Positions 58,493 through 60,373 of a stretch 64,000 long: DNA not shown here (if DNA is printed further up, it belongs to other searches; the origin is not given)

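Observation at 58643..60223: Structural protein built from about 18 tandem 14-residue LPYETL repeats (42-bp DNA periodicity)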

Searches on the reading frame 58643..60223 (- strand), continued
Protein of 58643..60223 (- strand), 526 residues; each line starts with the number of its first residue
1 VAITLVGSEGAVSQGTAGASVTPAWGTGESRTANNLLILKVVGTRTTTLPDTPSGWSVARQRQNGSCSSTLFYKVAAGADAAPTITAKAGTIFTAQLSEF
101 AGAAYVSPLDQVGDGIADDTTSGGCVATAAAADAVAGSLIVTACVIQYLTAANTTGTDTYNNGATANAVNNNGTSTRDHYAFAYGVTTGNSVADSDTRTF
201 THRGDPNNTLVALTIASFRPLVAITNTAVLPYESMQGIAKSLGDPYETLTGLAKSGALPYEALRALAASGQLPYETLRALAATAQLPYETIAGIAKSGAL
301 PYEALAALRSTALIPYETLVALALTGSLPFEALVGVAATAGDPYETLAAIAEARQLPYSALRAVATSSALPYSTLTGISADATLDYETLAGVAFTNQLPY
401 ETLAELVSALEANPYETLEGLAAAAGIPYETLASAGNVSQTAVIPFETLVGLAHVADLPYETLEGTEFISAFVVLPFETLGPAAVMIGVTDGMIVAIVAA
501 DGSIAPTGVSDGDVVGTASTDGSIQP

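Call 56: find_related_loci(query=window:58643-60223:-, collection=viral_contigs, flank=10000)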
Query window:58643-60223:- (526 aa) in viral_contigs; peptide patterns used: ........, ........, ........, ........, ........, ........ (x = any residue, [..] = any of these).
9 stretches matched a pattern; 2 encode a relative of the query (tblastn E <= 1e-3); 2 distinct loci.
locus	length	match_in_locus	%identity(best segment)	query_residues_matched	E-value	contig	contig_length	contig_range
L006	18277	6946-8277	50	1-221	1e-45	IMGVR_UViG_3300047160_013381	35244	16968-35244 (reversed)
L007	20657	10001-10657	44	1-219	2e-37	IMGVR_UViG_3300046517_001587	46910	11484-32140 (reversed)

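Call 58: search_protein_families(library=ncbifam, proteins=[window:58643-60223:-, P0009], max_evalue=0.01)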
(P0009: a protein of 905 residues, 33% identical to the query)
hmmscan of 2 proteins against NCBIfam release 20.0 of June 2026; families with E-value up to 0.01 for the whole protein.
window:58643-60223:- (526 aa): 1 family
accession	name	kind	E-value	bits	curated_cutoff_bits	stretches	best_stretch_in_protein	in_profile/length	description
NF009750.0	PRK13260.1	equivalog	0.0034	16.6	316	1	16-151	138-273/332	3-dehydro-L-gulonate 2-dehydrogenase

P0009 (905 aa): 0 families

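Call 76: find_related_loci(query=window:58643-60223:-, collection=genome_contigs, flank=8000)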
Query window:58643-60223:- (526 aa) in genome_contigs; peptide patterns used: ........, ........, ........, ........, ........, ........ (x = any residue, [..] = any of these).
103 stretches matched a pattern, but none encodes a relative of the query by tblastn (E <= 1e-3).

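Call 94: search_protein_families(library=pfam, proteins=[L007:4618-5505:+, L007:5463-6044:+, L007:6378-7226:+, L007:7237-7845:+, L007:8109-8582:+, L007:8887-9678:+, L007:10001-13309:+, L007:13306-14163:+, L007:14160-15041:+, L007:15317-16774:+], max_evalue=0.001)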
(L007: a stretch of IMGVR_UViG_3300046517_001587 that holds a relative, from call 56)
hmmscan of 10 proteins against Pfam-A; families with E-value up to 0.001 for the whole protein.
L007:4618-5505:+ (295 aa): 2 families
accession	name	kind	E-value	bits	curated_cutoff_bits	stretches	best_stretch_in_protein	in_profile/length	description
PF13730.12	HTH_36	-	8.2e-11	42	25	1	46-94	7-55/55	Helix-turn-helix domain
PF12802.13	MarR_2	-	0.00079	20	27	0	59-95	20-51/61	MarR family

L007:5463-6044:+ (193 aa): 0 families

L007:6378-7226:+ (282 aa): 0 families

L007:7237-7845:+ (202 aa): 0 families

L007:8109-8582:+ (157 aa): 0 families

L007:8887-9678:+ (263 aa): 0 families

L007:10001-13309:+ (1102 aa): 0 families

L007:13306-14163:+ (285 aa): 0 families

L007:14160-15041:+ (293 aa): 0 families

L007:15317-16774:+ (485 aa): 0 families

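Call 107: find_related_loci(query=window:58643-60223:-, collection=metagenome_contigs, flank=6000)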
Query window:58643-60223:- (526 aa) in metagenome_contigs; peptide patterns used: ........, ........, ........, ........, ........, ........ (x = any residue, [..] = any of these).
126 stretches matched a pattern; 4 encode a relative of the query (tblastn E <= 1e-3); 4 distinct loci.
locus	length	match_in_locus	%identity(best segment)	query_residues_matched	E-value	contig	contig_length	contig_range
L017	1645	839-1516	47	1-224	1e-37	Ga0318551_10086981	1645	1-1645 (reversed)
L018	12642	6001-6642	44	5-224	1e-35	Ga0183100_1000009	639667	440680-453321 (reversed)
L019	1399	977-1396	53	1-144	5e-35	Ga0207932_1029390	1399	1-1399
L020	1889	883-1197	54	3-108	1e-25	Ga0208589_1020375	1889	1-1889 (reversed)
